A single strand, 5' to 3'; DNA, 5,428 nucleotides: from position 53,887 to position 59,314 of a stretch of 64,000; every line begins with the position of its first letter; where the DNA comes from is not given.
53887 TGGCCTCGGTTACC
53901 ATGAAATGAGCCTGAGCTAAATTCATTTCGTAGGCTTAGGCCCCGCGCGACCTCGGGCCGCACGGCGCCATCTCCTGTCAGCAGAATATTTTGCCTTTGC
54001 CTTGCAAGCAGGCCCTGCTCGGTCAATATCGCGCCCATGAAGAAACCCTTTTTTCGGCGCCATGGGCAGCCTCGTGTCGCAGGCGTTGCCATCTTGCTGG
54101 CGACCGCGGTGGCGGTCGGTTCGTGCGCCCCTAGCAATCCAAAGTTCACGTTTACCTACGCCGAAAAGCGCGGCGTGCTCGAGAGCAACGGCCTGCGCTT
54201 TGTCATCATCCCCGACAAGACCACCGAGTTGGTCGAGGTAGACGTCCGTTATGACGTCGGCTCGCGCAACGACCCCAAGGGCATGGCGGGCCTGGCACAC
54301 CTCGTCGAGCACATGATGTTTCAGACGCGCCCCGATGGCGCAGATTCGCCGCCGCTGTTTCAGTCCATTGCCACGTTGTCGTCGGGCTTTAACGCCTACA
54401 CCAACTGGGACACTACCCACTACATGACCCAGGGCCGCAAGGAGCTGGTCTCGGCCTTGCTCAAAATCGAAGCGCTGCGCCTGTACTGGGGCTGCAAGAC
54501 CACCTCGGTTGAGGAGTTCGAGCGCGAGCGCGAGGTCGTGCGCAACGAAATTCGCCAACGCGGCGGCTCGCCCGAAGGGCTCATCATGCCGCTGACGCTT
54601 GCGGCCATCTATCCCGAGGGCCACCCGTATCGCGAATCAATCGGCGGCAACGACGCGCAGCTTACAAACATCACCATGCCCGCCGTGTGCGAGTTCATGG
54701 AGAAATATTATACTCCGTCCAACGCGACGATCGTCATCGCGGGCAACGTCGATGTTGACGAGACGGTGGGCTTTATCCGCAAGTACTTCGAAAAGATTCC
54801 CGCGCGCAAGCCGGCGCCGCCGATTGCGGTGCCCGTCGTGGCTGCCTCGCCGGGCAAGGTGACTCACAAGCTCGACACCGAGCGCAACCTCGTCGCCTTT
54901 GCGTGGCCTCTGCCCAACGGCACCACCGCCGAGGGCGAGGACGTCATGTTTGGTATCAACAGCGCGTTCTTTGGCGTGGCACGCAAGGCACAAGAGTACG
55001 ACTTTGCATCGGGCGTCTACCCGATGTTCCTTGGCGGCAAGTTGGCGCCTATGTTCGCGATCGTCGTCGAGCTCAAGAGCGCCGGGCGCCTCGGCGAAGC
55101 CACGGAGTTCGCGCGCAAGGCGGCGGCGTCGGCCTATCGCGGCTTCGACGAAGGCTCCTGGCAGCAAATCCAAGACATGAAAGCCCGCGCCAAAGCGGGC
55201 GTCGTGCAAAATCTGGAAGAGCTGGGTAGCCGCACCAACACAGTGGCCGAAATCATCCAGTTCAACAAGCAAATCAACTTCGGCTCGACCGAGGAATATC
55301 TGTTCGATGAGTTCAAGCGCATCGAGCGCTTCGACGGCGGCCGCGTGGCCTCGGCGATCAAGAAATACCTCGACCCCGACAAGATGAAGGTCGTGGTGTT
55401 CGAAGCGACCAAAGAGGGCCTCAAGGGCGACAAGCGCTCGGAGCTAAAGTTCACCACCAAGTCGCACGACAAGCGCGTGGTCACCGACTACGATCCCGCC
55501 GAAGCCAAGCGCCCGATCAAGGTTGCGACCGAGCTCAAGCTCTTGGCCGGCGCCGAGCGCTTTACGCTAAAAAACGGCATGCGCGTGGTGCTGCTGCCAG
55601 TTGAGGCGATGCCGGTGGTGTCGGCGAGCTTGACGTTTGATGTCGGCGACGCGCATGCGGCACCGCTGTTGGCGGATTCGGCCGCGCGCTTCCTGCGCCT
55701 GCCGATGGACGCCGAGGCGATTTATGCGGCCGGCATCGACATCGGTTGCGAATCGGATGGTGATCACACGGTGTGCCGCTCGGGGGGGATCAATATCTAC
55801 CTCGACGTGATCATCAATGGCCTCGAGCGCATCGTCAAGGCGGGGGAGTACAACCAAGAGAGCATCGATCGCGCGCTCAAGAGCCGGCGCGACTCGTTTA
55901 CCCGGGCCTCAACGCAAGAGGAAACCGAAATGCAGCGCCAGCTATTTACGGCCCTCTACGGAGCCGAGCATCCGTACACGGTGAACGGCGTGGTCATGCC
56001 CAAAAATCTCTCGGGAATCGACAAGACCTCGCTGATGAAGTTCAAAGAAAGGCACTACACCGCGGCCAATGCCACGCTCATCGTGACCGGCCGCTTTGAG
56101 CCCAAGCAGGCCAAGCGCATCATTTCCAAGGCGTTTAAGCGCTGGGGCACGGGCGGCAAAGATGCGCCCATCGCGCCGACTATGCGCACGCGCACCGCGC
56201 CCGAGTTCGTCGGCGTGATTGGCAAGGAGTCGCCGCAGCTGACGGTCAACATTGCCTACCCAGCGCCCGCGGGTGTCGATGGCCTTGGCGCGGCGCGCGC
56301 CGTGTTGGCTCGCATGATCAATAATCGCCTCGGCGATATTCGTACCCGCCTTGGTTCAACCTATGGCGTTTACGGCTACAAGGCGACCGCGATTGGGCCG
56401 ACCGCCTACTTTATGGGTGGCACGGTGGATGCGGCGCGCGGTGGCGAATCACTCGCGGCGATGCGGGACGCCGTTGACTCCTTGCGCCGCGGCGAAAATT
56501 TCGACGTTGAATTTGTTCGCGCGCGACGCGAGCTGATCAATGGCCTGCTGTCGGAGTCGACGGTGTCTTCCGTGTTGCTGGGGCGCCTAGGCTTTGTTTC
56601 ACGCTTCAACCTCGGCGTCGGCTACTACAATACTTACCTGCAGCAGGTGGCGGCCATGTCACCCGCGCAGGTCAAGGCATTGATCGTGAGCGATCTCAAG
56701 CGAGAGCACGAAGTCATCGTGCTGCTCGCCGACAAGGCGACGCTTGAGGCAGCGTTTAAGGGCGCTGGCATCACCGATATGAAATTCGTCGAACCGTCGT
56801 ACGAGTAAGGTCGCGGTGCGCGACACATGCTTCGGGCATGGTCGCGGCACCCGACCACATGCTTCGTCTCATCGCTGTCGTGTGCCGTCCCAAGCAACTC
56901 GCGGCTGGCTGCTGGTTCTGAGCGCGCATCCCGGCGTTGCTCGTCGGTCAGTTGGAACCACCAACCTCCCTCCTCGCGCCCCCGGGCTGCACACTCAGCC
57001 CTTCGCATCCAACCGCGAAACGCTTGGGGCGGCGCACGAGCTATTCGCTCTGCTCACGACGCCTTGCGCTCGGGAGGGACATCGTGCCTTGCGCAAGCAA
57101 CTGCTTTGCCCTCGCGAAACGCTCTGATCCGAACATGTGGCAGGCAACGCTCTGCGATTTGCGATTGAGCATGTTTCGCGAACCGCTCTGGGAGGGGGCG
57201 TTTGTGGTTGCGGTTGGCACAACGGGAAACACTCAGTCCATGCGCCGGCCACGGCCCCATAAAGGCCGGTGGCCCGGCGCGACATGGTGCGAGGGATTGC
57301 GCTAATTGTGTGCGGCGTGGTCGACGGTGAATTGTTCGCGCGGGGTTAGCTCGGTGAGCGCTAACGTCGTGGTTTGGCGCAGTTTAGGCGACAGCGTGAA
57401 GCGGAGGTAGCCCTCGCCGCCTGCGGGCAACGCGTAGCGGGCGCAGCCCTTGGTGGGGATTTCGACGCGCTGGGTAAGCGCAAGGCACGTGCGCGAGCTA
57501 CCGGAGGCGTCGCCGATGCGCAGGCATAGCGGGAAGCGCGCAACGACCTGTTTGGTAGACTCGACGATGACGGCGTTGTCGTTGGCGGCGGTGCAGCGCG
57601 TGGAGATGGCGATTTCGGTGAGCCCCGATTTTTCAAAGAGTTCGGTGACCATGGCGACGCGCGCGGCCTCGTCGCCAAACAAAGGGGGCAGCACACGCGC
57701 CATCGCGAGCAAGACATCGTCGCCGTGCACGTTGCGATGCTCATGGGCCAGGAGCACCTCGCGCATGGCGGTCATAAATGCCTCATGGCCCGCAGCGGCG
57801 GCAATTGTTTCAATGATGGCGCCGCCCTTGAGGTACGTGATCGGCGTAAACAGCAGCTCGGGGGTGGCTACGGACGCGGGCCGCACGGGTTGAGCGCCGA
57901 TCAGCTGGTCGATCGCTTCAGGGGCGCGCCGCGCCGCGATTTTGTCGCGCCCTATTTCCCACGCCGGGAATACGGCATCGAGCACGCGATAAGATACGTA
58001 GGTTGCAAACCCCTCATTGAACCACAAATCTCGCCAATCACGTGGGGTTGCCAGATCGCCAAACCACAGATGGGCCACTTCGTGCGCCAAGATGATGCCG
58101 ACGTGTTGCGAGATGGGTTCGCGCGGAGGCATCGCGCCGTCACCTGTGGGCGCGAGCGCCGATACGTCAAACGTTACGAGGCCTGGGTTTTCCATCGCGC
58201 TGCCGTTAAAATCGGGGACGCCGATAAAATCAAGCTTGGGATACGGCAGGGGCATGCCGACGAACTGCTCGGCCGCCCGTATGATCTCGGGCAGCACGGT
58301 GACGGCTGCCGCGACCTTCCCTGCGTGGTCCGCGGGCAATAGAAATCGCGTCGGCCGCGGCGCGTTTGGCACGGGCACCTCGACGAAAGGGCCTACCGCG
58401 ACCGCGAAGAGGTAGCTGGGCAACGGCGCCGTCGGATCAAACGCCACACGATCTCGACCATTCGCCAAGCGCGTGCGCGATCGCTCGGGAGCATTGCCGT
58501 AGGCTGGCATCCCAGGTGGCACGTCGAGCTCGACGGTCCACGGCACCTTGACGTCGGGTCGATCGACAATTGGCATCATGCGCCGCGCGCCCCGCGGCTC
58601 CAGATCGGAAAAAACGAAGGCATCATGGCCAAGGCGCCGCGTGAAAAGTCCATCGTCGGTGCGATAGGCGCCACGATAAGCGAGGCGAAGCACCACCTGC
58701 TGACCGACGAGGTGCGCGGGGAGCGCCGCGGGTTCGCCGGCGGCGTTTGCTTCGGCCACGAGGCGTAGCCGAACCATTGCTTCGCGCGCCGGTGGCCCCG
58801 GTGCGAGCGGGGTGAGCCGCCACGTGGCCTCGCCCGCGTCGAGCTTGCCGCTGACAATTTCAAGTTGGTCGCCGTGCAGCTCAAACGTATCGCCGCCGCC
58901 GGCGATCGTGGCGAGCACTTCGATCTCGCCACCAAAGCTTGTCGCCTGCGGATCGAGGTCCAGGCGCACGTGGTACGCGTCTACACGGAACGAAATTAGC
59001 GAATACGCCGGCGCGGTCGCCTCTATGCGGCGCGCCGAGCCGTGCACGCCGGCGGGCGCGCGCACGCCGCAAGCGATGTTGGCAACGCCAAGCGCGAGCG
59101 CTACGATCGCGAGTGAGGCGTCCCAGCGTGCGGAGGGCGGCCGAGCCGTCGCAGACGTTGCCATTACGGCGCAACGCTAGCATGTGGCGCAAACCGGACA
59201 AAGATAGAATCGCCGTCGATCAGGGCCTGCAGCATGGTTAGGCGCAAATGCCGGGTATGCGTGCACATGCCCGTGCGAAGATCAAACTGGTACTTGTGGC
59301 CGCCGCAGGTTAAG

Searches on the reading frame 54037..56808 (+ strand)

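Call 22: search_protein_families(library=pfam, proteins=[window:54037-56808:+], max_evalue=0.001)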
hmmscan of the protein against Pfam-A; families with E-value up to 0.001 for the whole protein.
window:54037-56808:+ (923 aa): 2 families
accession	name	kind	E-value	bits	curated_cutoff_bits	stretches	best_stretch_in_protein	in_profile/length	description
PF05193.26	Peptidase_M16_C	-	7.4e-35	120.9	23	2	212-379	2-178/181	Peptidase M16 inactive domain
PF00675.25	Peptidase_M16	-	1e-12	48.6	22.3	1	56-175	3-119/149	Insulinase (Peptidase family M16)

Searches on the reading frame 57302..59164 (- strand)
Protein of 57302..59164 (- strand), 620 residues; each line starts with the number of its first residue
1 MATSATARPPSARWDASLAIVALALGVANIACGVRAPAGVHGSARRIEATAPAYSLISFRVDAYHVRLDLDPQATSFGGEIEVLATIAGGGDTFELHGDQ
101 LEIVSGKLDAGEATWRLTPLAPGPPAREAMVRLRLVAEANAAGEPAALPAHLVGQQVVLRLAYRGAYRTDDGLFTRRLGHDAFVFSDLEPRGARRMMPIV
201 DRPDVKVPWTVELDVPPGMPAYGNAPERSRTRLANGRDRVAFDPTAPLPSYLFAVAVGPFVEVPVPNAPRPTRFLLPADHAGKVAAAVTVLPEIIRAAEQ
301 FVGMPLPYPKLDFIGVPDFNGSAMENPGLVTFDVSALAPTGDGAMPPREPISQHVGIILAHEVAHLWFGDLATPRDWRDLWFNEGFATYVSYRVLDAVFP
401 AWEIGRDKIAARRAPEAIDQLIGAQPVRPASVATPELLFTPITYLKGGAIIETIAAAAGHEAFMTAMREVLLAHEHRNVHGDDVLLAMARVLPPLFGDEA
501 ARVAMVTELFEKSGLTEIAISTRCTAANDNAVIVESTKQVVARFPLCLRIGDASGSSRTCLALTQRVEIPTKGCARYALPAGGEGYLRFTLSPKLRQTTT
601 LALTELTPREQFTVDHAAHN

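Call 22: search_protein_families(library=pfam, proteins=[window:57302-59164:-], max_evalue=0.001)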
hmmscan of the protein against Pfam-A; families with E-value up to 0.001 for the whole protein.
window:57302-59164:- (620 aa): 2 families
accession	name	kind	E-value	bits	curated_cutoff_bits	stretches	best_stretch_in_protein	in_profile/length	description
PF01433.26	Peptidase_M1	-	1.6e-41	142.8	27.7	1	290-490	5-205/218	Peptidase family M1 domain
PF17900.6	Peptidase_M1_N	-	2.1e-14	54.5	25.8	1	63-252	4-186/186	Peptidase M1 N-terminal domain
